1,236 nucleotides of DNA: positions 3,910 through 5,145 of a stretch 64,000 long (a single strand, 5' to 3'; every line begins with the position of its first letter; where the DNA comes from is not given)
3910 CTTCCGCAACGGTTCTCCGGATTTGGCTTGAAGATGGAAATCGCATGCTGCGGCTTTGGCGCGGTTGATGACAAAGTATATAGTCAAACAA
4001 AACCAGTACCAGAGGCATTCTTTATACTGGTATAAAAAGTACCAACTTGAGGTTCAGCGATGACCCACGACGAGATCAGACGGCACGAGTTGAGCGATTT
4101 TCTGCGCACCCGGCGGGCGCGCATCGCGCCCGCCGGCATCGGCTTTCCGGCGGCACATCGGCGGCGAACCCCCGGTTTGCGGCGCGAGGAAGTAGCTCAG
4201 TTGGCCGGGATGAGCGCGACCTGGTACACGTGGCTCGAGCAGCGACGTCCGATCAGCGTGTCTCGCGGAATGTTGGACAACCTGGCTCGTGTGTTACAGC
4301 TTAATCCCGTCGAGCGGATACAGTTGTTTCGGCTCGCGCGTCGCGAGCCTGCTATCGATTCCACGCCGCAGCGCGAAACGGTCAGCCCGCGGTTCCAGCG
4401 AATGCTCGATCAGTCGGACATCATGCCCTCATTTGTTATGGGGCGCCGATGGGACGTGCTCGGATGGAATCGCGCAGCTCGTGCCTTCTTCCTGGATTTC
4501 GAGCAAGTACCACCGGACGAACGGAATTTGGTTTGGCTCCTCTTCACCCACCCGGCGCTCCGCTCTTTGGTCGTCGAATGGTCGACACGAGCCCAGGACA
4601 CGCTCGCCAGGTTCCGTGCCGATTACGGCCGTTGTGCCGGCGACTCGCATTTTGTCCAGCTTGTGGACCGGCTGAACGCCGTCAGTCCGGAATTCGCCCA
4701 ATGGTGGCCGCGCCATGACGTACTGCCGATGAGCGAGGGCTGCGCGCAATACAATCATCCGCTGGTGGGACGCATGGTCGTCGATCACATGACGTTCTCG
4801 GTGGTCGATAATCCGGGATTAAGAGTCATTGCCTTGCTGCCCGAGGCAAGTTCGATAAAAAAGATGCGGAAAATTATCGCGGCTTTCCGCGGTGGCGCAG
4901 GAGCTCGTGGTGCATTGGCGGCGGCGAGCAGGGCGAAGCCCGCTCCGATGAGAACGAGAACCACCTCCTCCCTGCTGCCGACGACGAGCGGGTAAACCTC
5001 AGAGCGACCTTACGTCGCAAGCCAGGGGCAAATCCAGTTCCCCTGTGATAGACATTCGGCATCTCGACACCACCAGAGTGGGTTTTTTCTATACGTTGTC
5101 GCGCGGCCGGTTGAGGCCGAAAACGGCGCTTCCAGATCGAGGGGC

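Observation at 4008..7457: One directional ~40-nt element sits upstream of three transcription units around an MmyB-like regulator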

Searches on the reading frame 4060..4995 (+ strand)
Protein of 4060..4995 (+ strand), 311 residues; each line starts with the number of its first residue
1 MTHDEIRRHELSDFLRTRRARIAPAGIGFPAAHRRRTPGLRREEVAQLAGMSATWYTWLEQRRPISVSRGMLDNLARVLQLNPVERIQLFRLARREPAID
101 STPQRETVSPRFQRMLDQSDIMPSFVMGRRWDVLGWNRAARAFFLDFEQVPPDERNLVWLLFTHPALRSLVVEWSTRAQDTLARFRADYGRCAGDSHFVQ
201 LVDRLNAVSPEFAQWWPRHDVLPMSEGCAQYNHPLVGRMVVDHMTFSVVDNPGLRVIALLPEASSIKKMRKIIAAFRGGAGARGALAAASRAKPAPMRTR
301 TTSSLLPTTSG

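Call 5: search_protein_families(library=pfam, proteins=[window:4060-4995:+], max_evalue=0.01)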
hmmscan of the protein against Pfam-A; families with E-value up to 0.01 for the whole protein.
window:4060-4995:+ (311 aa): 2 families
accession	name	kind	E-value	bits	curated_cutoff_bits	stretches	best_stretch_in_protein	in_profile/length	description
PF17765.7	MLTR_LBD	-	2.7e-50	171.2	26.3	1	108-265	1-160/168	MmyB-like transcription regulator ligand binding domain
PF13560.12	HTH_31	-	9.5e-11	42.3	27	1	11-86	2-61/64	Helix-turn-helix domain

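Call 8: find_homologous_proteins(query=window:4060-4995:+, max_evalue=1e-20)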
Query window:4060-4995:+ (311 aa): 7956 proteins with E <= 1e-20 among 8000 candidates; the best 120 are listed.
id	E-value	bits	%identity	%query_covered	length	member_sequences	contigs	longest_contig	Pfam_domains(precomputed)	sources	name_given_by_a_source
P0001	7.7e-201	684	98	100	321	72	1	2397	PF17765.8,PF13560.13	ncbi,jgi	-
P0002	8.6e-187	638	92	100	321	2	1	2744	PF17765.8,PF13560.13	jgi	jgi:transcriptional regulator with XRE-family HTH domain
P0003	8.3e-186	634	89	100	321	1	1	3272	PF17765.8,PF13560.13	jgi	jgi:transcriptional regulator with XRE-family HTH domain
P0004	4.1e-185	632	91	100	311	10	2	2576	PF17765.8,PF13560.13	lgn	-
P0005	6.7e-185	631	89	100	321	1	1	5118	PF17765.8,PF13560.13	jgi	jgi:transcriptional regulator with XRE-family HTH domain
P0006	3.4e-184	629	90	100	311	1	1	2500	PF17765.8,PF13560.13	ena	-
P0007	4.3e-184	629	89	100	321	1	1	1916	PF17765.8,PF13560.13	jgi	jgi:transcriptional regulator with XRE-family HTH domain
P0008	4.9e-182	622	90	100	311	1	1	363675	PF17765.8,PF13560.13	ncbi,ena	-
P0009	1.1e-181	621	90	100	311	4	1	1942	PF17765.8,PF13560.13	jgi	jgi:transcriptional regulator with XRE-family HTH domain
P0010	2.1e-181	620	90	97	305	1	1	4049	PF17765.8,PF13560.13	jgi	jgi:transcriptional regulator with XRE-family HTH domain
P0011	7.0e-180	615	89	97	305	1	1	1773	PF17765.8,PF13560.13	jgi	jgi:transcriptional regulator with XRE-family HTH domain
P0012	9.1e-180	615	89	99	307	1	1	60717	PF17765.8,PF13560.13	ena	-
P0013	2.2e-179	613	89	97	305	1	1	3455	PF17765.8,PF13560.13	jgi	jgi:transcriptional regulator with XRE-family HTH domain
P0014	5.2e-179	612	91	95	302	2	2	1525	PF17765.8,PF13560.13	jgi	jgi:transcriptional regulator with XRE-family HTH domain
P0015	1.2e-178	611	91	95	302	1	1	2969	PF17765.8,PF13560.13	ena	-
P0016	6.4e-178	609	88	100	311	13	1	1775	PF17765.8,PF13560.13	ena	-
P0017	8.7e-178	608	91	95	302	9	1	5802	PF17765.8,PF13560.13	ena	-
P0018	1.2e-176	604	88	97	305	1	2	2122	PF17765.8,PF13560.13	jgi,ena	-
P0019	2.6e-176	603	89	95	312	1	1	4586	PF17765.8,PF13560.13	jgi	jgi:transcriptional regulator with XRE-family HTH domain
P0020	4.0e-176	603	88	97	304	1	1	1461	PF17765.8,PF13560.13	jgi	jgi:transcriptional regulator with XRE-family HTH domain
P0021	7.8e-176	602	88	100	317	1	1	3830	PF17765.8,PF13560.13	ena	-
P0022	3.2e-175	600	88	97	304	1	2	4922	PF17765.8,PF13560.13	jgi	jgi:transcriptional regulator with XRE-family HTH domain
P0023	4.1e-175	599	88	97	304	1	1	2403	PF17765.8,PF13560.13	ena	-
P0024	1.2e-174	598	89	95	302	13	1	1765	PF17765.8,PF13560.13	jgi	jgi:transcriptional regulator with XRE-family HTH domain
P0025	4.9e-173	592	89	95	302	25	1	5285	PF17765.8,PF13560.13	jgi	jgi:transcriptional regulator with XRE-family HTH domain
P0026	1.2e-172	591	89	95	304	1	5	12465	PF17765.8,PF13560.13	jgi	jgi:hypothetical protein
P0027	5.0e-170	583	85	100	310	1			PF17765.8,PF13560.13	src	-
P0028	1.2e-169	581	88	96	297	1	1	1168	PF17765.8,PF13560.13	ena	-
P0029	1.5e-169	581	88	95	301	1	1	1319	PF17765.8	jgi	-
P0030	5.7e-169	579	88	95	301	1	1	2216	PF17765.8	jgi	jgi:hypothetical protein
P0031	1.8e-168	577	86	95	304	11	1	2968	PF17765.8,PF13560.13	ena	-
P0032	4.9e-167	573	84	100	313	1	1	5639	PF17765.8,PF13560.13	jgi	jgi:transcriptional regulator with XRE-family HTH domain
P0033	2.0e-164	564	84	99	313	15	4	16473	PF17765.8,PF13560.13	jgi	jgi:transcriptional regulator with XRE-family HTH domain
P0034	1.8e-162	558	85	93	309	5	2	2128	PF17765.8,PF13560.13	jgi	-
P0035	2.3e-162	557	85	95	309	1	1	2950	PF17765.8,PF13560.13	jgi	-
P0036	6.0e-162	556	84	95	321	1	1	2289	PF17765.8,PF13560.13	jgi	jgi:transcriptional regulator with XRE-family HTH domain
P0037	1.0e-161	555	82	99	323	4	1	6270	PF17765.8,PF13560.13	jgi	jgi:transcriptional regulator with XRE-family HTH domain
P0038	4.0e-157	540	92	82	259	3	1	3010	PF17765.8,PF13560.13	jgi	jgi:transcriptional regulator with XRE-family HTH domain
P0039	3.4e-152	524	81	94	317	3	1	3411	PF17765.8,PF13560.13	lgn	-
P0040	3.5e-151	521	87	86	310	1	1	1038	PF17765.8,PF13560.13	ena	-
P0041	7.1e-149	513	79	91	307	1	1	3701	PF17765.8,PF13560.13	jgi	-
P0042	6.9e-146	503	86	85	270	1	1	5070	PF17765.8,PF13560.13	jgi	-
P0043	5.7e-142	490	90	77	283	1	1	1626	PF17765.8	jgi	jgi:MmyB-like transcription regulator ligand binding domain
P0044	1.3e-140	486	75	91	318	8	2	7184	PF17765.8,PF13560.13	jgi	jgi:transcriptional regulator with XRE-family HTH domain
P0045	1.4e-140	486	92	76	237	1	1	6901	PF17765.8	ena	-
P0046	1.0e-137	476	72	91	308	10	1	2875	PF17765.8,PF13560.13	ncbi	-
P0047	1.3e-136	473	73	91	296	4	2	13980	PF17765.8,PF13560.13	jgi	jgi:transcriptional regulator with XRE-family HTH domain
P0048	2.9e-136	472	82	84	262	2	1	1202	PF17765.8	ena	-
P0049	1.5e-135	469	73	91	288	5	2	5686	PF17765.8,PF13560.13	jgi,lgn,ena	-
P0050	2.4e-135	469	73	90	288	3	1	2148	PF17765.8,PF13560.13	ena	-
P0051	5.7e-135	467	73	90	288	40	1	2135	PF17765.8,PF13560.13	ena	-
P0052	6.2e-135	467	73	91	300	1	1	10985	PF17765.8,PF13560.13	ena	-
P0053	1.8e-134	466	71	91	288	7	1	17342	PF17765.8,PF13560.13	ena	-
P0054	4.7e-134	464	74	91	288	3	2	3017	PF17765.8,PF13560.13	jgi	jgi:transcriptional regulator with XRE-family HTH domain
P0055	2.1e-133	462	72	92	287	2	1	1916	PF17765.8,PF13560.13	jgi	jgi:transcriptional regulator with XRE-family HTH domain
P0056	2.2e-133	462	73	89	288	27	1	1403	PF17765.8,PF13560.13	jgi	jgi:transcriptional regulator with XRE-family HTH domain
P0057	9.8e-133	460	73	90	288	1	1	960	PF17765.8,PF13560.13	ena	-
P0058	1.3e-132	460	73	90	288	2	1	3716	PF17765.8,PF13560.13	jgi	jgi:transcriptional regulator with XRE-family HTH domain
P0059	1.5e-132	459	88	73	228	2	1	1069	PF17765.8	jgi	jgi:hypothetical protein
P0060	1.8e-132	459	70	91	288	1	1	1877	PF17765.8,PF13560.13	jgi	jgi:transcriptional regulator with XRE-family HTH domain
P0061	3.4e-132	458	70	91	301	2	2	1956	PF17765.8,PF13560.13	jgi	jgi:transcriptional regulator with XRE-family HTH domain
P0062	4.7e-132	458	70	91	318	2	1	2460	PF17765.8,PF13560.13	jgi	jgi:transcriptional regulator with XRE-family HTH domain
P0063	6.9e-132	457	85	76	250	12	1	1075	PF17765.8,PF13560.13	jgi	jgi:transcriptional regulator with XRE-family HTH domain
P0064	7.8e-132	457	68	95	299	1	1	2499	PF17765.8,PF13560.13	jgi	jgi:transcriptional regulator with XRE-family HTH domain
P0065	1.6e-131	456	71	90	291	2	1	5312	PF17765.8,PF13560.13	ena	-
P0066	2.7e-131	455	68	95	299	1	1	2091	PF17765.8,PF13560.13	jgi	jgi:transcriptional regulator with XRE-family HTH domain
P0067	3.2e-131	455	68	95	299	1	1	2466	PF17765.8,PF13560.13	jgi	jgi:transcriptional regulator with XRE-family HTH domain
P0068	3.7e-131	455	69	92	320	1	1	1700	PF17765.8,PF13560.13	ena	-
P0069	3.9e-131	455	66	97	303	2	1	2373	PF17765.8,PF13560.13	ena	-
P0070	9.8e-131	454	70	91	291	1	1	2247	PF17765.8,PF13560.13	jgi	jgi:transcriptional regulator with XRE-family HTH domain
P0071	1.4e-130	453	69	92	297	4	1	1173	PF17765.8,PF13560.13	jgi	jgi:transcriptional regulator with XRE-family HTH domain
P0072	1.8e-130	453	68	95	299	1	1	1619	PF17765.8,PF13560.13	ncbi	-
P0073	2.4e-130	452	70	91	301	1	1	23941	PF17765.8,PF13560.13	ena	-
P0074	2.5e-130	452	69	91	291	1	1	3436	PF17765.8,PF13560.13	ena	-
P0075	2.9e-130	452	69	91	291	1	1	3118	PF17765.8,PF13560.13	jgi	jgi:transcriptional regulator with XRE-family HTH domain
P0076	3.0e-130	452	70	91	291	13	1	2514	PF17765.8,PF13560.13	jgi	-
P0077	3.0e-130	452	70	91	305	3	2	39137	PF17765.8,PF13560.13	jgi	jgi:transcriptional regulator with XRE-family HTH domain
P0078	3.0e-130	452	68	94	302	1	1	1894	PF17765.8,PF13560.13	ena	-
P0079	4.2e-130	451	70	89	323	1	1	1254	PF17765.8,PF13560.13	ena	-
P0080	4.6e-130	451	70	91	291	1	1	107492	PF17765.8,PF13560.13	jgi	jgi:transcriptional regulator with XRE-family HTH domain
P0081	5.1e-130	451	70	91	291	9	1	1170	PF17765.8,PF13560.13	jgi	-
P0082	1.2e-129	450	69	92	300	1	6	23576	PF17765.8,PF13560.13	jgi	jgi:transcriptional regulator with XRE-family HTH domain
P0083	1.4e-129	450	69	91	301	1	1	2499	PF17765.8,PF13560.13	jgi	jgi:transcriptional regulator with XRE-family HTH domain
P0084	1.7e-129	450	69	94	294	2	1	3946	PF17765.8,PF13560.13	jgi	jgi:transcriptional regulator with XRE-family HTH domain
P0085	2.3e-129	449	69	91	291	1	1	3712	PF17765.8,PF13560.13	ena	-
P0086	3.1e-129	449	70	89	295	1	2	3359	PF17765.8,PF13560.13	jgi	jgi:transcriptional regulator with XRE-family HTH domain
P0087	3.2e-129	449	70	91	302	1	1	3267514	PF17765.8,PF13560.13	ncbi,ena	-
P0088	3.3e-129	449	65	97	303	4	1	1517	PF17765.8,PF13560.13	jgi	jgi:transcriptional regulator with XRE-family HTH domain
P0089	3.5e-129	448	68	92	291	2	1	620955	PF17765.8,PF13560.13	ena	-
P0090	4.4e-129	448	65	99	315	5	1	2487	PF17765.8,PF13560.13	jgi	jgi:transcriptional regulator with XRE-family HTH domain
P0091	4.7e-129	448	69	91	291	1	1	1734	PF17765.8,PF13560.13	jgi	jgi:transcriptional regulator with XRE-family HTH domain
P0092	4.7e-129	448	69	91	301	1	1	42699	PF17765.8,PF13560.13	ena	-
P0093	5.2e-129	448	69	91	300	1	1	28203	PF17765.8,PF13560.13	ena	-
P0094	5.3e-129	448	70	89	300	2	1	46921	PF17765.8,PF13560.13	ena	-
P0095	5.8e-129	448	67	94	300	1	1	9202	PF17765.8,PF13560.13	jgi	jgi:transcriptional regulator with XRE-family HTH domain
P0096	6.0e-129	448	69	91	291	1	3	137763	PF17765.8,PF13560.13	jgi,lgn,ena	jgi:transcriptional regulator with XRE-family HTH domain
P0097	6.2e-129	448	69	92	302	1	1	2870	PF17765.8,PF13560.13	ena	-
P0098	6.7e-129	448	67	94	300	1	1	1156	PF17765.8,PF13560.13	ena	-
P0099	7.0e-129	447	70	91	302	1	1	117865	PF17765.8,PF13560.13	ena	-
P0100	7.1e-129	447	69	90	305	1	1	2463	PF17765.8,PF13560.13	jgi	jgi:transcriptional regulator with XRE-family HTH domain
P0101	7.5e-129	447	69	91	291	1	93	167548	PF17765.8,PF13560.13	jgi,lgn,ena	jgi:transcriptional regulator with XRE-family HTH domain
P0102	7.7e-129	447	69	91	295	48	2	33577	PF17765.8,PF13560.13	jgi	jgi:transcriptional regulator with XRE-family HTH domain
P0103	8.2e-129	447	69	89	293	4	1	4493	PF17765.8,PF13560.13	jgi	jgi:transcriptional regulator with XRE-family HTH domain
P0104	9.2e-129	447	69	90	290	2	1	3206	PF17765.8,PF13560.13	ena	-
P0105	9.9e-129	447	69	91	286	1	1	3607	PF17765.8,PF13560.13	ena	-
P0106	1.1e-128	447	70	90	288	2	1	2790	PF17765.8,PF13560.13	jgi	jgi:transcriptional regulator with XRE-family HTH domain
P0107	1.2e-128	447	69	90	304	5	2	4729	PF17765.8,PF13560.13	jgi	jgi:transcriptional regulator with XRE-family HTH domain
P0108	1.4e-128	446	69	91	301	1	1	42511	PF17765.8,PF13560.13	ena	-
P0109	1.4e-128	446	69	91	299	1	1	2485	PF17765.8,PF13560.13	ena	-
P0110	1.4e-128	446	69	91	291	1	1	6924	PF17765.8,PF13560.13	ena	-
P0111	1.8e-128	446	69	89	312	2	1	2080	PF17765.8,PF13560.13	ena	-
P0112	2.0e-128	446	68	91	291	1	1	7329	PF17765.8,PF13560.13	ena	-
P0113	2.7e-128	446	70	90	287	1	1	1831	PF17765.8,PF13560.13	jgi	jgi:transcriptional regulator with XRE-family HTH domain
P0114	2.8e-128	446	69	91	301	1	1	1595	PF17765.8,PF13560.13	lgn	-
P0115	2.9e-128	445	69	91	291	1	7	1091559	PF17765.8,PF13560.13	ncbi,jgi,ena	jgi:transcriptional regulator with XRE-family HTH domain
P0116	3.0e-128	445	70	90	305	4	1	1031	PF17765.8,PF13560.13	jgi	jgi:transcriptional regulator with XRE-family HTH domain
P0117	3.0e-128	445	70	91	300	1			PF17765.8,PF13560.13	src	-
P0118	3.2e-128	445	68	91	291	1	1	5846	PF17765.8,PF13560.13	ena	-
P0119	3.8e-128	445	68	91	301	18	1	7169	PF17765.8,PF13560.13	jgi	jgi:transcriptional regulator with XRE-family HTH domain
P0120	3.8e-128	445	69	91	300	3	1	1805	PF17765.8,PF13560.13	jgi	jgi:transcriptional regulator with XRE-family HTH domain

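Call 10: find_encoding_contigs(protein=P0008, flank=8000, max_places=3)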
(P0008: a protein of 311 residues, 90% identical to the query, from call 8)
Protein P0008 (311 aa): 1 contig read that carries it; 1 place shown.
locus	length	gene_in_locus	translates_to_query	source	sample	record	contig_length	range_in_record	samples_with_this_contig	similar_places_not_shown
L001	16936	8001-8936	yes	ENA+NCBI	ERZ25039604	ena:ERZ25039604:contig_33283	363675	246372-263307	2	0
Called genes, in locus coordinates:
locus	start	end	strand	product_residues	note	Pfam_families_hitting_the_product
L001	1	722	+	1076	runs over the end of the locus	PF00873:ACR_tran, PF02355:SecD_SecF_C (faint), PF03176:MMPL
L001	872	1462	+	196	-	PF00440:TetR_N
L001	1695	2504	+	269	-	PF04333:MlaA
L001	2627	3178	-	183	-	-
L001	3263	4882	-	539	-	PF00083:Sugar_tr (weak), PF06609:TRI12, PF07690:MFS_1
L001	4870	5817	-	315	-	PF25917:BSH_RND, PF25997:BSH_YhbJ (faint), PF25919:BSH_CusB, PF25973:BSH_CzcB (faint), PF25885:HH_EMRA (faint), PF25954:Beta-barrel_RND_2 (faint), PF25963:Beta-barrel_AAEA (weak)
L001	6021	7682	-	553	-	PF02321:OEP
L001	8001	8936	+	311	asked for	PF13560:HTH_31, PF17765:MLTR_LBD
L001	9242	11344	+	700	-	PF06980:DUF1302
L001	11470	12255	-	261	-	-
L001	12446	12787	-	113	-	-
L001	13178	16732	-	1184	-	PF13191:AAA_16, PF13401:AAA_22 (faint)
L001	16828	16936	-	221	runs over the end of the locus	-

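Call 11: find_encoding_contigs(protein=P0012, flank=8000, max_places=3)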
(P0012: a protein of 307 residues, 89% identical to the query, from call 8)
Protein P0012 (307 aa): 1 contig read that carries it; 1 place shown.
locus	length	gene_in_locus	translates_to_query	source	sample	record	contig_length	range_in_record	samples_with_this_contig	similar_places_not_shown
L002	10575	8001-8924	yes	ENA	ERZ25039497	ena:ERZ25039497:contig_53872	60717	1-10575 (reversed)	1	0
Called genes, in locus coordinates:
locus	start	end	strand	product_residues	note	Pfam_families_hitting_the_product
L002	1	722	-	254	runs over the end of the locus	PF00126:HTH_1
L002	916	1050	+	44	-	-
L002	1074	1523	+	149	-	-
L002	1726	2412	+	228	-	PF00903:Glyoxalase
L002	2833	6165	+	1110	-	PF12773:DZR (faint), PF13240:Zn_Ribbon_1 (weak), PF24463:DUF7577 (weak), PF00211:Guanylate_cyc, PF13424:TPR_12 (faint), PF13191:AAA_16, PF17874:TPR_MalT (faint), PF00515:TPR_1 (faint)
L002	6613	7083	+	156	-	-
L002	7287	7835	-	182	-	-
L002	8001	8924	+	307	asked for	PF13560:HTH_31, PF17765:MLTR_LBD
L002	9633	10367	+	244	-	PF07044:DUF1329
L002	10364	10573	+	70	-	?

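Call 12: find_encoding_contigs(protein=P0033, flank=8000, max_places=4)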
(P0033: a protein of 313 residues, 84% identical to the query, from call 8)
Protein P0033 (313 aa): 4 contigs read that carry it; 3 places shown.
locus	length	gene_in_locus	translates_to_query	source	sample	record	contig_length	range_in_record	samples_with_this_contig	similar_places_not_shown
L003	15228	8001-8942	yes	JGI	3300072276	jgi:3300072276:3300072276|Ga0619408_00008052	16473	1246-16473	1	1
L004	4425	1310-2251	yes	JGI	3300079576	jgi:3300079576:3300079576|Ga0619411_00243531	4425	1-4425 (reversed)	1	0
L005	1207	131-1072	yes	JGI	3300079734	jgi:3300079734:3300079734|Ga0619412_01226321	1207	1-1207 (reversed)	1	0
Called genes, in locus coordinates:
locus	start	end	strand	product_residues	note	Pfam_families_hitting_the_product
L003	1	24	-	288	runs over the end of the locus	PF04333:MlaA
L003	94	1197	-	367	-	PF12679:ABC2_membrane_2, PF12698:ABC2_membrane_3, PF01061:ABC2_membrane, PF12730:ABC2_membrane_4 (weak)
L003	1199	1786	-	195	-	PF05494:MlaC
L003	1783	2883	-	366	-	PF00005:ABC_tran, PF13304:AAA_21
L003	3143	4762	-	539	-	PF00083:Sugar_tr, PF06609:TRI12, PF07690:MFS_1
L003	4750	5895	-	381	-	PF25917:BSH_RND, PF25919:BSH_CusB, PF25973:BSH_CzcB (faint), PF25954:Beta-barrel_RND_2 (faint), PF25963:Beta-barrel_AAEA (weak)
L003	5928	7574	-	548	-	PF02321:OEP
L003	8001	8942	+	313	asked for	PF13560:HTH_31, PF17765:MLTR_LBD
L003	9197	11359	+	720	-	PF06980:DUF1302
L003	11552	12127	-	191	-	PF02525:Flavodoxin_2, PF03358:FMN_red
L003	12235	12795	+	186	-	PF00440:TetR_N, PF21597:TetR_C_43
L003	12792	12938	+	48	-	-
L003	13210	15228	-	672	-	?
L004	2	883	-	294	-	?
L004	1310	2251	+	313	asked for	PF13560:HTH_31, PF17765:MLTR_LBD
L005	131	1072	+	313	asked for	PF13560:HTH_31, PF17765:MLTR_LBD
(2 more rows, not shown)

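Call 14: find_encoding_contigs(protein=P0087, flank=8000, max_places=2)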
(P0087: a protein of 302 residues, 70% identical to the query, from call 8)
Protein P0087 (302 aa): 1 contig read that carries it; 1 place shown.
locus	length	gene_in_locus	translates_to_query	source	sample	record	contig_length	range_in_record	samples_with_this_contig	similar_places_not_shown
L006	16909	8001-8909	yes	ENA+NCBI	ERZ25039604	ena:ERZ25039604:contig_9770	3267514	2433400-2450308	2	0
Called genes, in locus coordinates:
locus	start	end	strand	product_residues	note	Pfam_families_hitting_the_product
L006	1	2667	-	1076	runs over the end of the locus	PF00873:ACR_tran, PF02355:SecD_SecF_C (faint), PF03176:MMPL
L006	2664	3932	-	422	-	PF25919:BSH_CusB (faint), PF25917:BSH_RND, PF25973:BSH_CzcB (weak), PF25876:HH_MFP_RND, PF25885:HH_EMRA (weak), PF25944:Beta-barrel_RND, PF25967:RND-MFP_C, PF25989:YknX_C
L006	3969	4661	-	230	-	PF00440:TetR_N, PF17926:TetR_C_21 (weak)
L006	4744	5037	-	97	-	-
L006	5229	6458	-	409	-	PF24251:DUF7453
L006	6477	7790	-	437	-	PF07044:DUF1329, PF17131:TP_0789-like (weak)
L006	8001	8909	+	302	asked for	PF13560:HTH_31, PF17765:MLTR_LBD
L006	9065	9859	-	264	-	PF00378:ECH_1, PF16113:ECH_2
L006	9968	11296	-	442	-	PF18042:ORF_12_N (weak)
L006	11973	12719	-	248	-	PF04909:Amidohydro_2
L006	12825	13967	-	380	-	PF04909:Amidohydro_2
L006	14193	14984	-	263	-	PF00561:Abhydrolase_1, PF12697:Abhydrolase_6, PF00975:Thioesterase (weak), PF12146:Hydrolase_4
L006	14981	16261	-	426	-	PF00296:Bac_luciferase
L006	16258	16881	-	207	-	PF00440:TetR_N (weak)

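Call 15: find_encoding_contigs(protein=P0115, flank=8000, max_places=3)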
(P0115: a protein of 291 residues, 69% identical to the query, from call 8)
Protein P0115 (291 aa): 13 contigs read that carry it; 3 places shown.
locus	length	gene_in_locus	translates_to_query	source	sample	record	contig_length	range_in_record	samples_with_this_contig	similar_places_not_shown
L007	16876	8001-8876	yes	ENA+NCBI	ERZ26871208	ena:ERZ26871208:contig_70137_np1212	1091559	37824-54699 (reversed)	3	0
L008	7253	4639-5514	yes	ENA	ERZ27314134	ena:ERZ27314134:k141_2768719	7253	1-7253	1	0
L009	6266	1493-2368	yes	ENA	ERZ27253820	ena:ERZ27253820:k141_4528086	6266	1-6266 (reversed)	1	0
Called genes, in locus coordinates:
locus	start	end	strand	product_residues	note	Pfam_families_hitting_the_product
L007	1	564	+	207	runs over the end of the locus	-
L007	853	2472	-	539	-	PF06609:TRI12, PF00083:Sugar_tr, PF07690:MFS_1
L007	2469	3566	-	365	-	PF25917:BSH_RND, PF25963:Beta-barrel_AAEA (faint), PF25997:BSH_YhbJ (faint), PF25919:BSH_CusB, PF25885:HH_EMRA (weak), PF25954:Beta-barrel_RND_2 (faint)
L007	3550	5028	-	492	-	PF02321:OEP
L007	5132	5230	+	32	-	-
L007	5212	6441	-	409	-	PF24251:DUF7453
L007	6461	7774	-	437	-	PF07044:DUF1329, PF17131:TP_0789-like (faint)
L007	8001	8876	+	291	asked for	PF13560:HTH_31, PF17765:MLTR_LBD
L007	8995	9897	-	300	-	PF00483:NTP_transferase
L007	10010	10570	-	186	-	PF01258:zf-dskA_traR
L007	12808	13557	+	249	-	PF00440:TetR_N, PF17932:TetR_C_24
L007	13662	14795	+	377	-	PF25917:BSH_RND, PF25973:BSH_CzcB (weak), PF25876:HH_MFP_RND, PF25944:Beta-barrel_RND, PF25967:RND-MFP_C, PF25975:CzcB_C (weak), PF25989:YknX_C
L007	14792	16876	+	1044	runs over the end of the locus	PF00873:ACR_tran, PF03176:MMPL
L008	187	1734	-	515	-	PF02321:OEP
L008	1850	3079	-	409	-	PF24251:DUF7453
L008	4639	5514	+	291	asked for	PF13560:HTH_31, PF17765:MLTR_LBD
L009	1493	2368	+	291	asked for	PF13560:HTH_31, PF17765:MLTR_LBD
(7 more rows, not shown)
